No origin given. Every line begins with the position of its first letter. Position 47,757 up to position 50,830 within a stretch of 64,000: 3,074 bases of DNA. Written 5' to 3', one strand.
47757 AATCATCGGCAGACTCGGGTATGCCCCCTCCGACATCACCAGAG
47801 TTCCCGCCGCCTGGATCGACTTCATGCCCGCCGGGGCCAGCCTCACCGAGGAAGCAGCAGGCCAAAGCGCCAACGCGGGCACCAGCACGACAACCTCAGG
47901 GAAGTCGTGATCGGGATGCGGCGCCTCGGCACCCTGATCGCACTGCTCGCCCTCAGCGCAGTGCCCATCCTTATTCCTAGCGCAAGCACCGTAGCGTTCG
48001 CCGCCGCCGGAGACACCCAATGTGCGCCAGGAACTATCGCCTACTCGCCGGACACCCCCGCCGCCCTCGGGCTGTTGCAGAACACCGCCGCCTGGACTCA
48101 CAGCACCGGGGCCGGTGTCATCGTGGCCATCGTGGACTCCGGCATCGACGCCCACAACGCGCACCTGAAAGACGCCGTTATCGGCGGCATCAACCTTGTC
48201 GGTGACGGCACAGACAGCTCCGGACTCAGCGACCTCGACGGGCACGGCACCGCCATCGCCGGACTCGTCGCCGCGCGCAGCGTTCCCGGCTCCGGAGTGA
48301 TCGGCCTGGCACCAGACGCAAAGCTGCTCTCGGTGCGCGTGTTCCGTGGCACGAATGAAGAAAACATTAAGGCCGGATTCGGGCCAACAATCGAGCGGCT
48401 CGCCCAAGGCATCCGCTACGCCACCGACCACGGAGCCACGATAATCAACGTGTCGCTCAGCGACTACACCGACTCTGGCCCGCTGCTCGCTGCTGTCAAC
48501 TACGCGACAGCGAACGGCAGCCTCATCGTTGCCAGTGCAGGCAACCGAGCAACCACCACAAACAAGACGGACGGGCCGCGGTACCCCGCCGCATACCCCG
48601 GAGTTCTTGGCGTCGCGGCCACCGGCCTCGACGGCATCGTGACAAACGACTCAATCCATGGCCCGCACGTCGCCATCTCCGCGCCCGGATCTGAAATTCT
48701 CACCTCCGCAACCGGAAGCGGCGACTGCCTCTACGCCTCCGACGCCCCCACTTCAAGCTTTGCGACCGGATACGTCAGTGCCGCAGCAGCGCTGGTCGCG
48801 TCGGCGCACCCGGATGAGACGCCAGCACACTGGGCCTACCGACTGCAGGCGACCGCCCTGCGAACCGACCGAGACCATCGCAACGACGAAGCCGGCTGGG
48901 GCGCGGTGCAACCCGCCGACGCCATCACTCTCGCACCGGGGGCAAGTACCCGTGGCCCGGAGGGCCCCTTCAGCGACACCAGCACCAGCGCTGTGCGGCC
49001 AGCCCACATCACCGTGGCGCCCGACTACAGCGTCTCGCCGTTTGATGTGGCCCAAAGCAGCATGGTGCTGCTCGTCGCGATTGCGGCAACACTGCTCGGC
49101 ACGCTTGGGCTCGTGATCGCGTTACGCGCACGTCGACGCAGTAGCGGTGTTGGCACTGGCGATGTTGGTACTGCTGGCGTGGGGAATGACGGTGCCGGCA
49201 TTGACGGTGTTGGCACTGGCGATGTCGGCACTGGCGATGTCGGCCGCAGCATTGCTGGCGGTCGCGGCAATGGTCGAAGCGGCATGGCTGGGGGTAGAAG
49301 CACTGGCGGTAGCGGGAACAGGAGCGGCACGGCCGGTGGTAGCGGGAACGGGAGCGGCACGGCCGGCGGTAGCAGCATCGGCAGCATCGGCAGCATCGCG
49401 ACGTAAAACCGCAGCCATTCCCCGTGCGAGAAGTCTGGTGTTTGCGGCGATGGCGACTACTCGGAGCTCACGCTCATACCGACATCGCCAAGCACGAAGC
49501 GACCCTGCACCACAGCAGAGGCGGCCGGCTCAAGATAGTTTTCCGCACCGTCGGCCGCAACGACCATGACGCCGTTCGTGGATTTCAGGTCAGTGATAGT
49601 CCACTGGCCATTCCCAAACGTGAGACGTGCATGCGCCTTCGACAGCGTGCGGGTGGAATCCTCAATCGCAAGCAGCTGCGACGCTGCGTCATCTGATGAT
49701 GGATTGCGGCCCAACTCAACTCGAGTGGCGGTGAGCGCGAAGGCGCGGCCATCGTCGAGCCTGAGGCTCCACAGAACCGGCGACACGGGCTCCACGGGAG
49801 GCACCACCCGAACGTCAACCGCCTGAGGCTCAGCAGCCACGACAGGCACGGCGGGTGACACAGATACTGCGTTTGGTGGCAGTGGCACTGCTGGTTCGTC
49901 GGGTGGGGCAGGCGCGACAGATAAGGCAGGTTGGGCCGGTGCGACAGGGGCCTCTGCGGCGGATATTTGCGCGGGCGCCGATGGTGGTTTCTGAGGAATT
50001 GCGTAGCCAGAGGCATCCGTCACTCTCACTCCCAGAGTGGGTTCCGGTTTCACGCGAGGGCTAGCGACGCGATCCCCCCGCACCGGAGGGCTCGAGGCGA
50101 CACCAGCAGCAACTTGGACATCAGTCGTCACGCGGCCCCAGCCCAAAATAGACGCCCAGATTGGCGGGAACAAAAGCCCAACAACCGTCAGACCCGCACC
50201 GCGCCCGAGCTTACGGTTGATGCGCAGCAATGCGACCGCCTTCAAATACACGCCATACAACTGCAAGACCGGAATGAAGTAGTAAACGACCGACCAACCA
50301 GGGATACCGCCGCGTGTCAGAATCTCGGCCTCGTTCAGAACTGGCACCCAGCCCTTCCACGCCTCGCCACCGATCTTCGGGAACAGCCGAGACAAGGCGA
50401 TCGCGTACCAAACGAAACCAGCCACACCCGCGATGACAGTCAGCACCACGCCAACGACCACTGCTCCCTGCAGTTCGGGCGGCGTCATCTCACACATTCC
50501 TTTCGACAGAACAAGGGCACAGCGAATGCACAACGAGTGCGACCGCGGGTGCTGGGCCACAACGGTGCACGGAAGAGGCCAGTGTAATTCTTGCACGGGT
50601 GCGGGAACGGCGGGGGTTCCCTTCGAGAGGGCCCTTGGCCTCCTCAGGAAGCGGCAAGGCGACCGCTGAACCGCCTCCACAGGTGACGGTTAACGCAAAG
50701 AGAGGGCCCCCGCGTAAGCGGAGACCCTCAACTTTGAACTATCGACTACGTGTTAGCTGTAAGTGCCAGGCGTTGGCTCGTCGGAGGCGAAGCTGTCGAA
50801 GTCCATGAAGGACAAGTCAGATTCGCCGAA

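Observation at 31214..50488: ESX-4-like minimal T7SS with duplicated core parts (2 EccD, 3 S8/mycosin proteases) and FHA genes embedded in the core operon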

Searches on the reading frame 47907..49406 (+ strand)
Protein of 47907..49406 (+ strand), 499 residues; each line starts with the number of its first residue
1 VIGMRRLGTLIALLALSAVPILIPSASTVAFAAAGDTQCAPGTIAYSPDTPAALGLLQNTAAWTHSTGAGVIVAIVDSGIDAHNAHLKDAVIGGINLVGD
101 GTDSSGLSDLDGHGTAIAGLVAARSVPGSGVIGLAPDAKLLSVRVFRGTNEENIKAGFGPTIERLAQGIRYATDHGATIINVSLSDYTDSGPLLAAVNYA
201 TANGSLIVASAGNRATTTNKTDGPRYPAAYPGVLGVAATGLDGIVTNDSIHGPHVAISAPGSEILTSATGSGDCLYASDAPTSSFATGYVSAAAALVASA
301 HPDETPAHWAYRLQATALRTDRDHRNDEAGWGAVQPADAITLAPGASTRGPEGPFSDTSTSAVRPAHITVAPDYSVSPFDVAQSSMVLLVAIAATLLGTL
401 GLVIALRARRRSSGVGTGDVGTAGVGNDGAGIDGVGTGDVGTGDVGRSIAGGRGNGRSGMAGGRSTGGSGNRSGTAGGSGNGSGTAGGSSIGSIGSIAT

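Call 5: search_protein_families(library=pfam, proteins=[window:47907-49406:+], max_evalue=0.01)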
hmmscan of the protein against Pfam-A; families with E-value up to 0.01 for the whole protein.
window:47907-49406:+ (499 aa): 1 family
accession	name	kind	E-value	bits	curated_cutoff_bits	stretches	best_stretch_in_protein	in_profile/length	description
PF00082.27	Peptidase_S8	-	4.8e-37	128.3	21.8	1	68-332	1-288/288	Subtilase family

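Call 7: search_protein_families(library=ncbifam, proteins=[window:47907-49406:+], max_evalue=0.01)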
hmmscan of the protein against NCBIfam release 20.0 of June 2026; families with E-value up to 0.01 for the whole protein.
window:47907-49406:+ (499 aa): 6 families
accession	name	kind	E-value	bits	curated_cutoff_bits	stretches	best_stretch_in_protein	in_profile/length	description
TIGR03921.1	T7SS_mycosin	equivalog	1.9e-74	250.9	278.75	1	59-411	3-352/353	type VII secretion-associated serine protease mycosin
NF049966.1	QH_SP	equivalog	2.7e-18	66.1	165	1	73-324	2-218/219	subtilisin-like serine protease QhpE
TIGR03895.1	protease_PatA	subfamily_domain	3.3e-16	59.2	421.05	1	113-300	1-179/606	PatA/PatG family cyanobactin maturation protease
NF033595.1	denti_PrtP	equivalog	1.4e-11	43.7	300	1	180-339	342-501/606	dentilisin complex serine proteinase subunit PrtP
NF040809.1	germ_prot_CspBA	exception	0.0032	15.1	1250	0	101-223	712-833/1099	bifunctional germination protease/germinant receptor pseudoprotease CspBA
NF040553.1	SGO_0316_fam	subfamily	0.0082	13.8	1400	1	108-225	355-475/1486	SGO_0316/SGO_0317 family LPXTG-anchored serine peptidase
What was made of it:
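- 47907..49406 (+): MycP, the most canonical mycosin of the three S8 proteins. Peptidase_S8 E 4.8e-37 (calls 5, 7).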

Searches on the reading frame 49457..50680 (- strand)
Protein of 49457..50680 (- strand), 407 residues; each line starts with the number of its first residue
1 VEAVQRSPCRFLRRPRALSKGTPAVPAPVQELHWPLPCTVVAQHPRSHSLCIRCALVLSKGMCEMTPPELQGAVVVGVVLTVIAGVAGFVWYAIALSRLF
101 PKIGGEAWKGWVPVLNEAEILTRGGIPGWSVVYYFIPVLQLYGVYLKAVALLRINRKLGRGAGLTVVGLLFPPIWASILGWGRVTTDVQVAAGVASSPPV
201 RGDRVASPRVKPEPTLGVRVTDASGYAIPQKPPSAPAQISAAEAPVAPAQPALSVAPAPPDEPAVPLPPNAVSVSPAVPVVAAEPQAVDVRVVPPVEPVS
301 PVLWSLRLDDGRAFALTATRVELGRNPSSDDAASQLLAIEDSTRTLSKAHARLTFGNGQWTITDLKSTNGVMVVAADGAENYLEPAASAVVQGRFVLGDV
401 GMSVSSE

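Call 5: search_protein_families(library=pfam, proteins=[window:49457-50680:-], max_evalue=0.01)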
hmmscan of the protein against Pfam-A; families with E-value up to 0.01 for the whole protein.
window:49457-50680:- (407 aa): 3 families
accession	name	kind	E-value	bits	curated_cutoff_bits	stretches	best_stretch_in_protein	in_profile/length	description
PF18936.5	DUF5684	-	5.9e-08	33.7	27.4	1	108-183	1-74/81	Family of unknown function (DUF5684)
PF00498.31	FHA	-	4.6e-07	30.6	20.7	1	323-373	3-46/67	FHA domain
PF16697.10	Yop-YscD_cpl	-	0.00018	22.2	33.2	1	309-377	7-67/94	Inner membrane component of T3SS, cytoplasmic domain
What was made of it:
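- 49457..50488 (-): Second DUF5684 + FHA membrane protein (FHA3), a paralog of FHA0. PF18936 and PF00498 (call 5).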

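Call 7: search_protein_families(library=ncbifam, proteins=[window:49457-50680:-], max_evalue=0.01)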
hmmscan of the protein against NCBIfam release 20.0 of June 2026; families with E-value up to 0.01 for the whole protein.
window:49457-50680:- (407 aa): 2 families
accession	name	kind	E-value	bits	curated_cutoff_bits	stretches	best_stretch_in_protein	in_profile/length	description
NF049868.1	FhaB_Rv0019c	equivalog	3.2e-07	30.5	125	1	311-373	78-132/158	FHA domain-containing protein FhaB/FipA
TIGR03354.1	VI_FHA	hypoth_equivalog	4.7e-05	23.4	120.25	1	320-376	25-74/420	type VI secretion system-associated FHA domain protein TagH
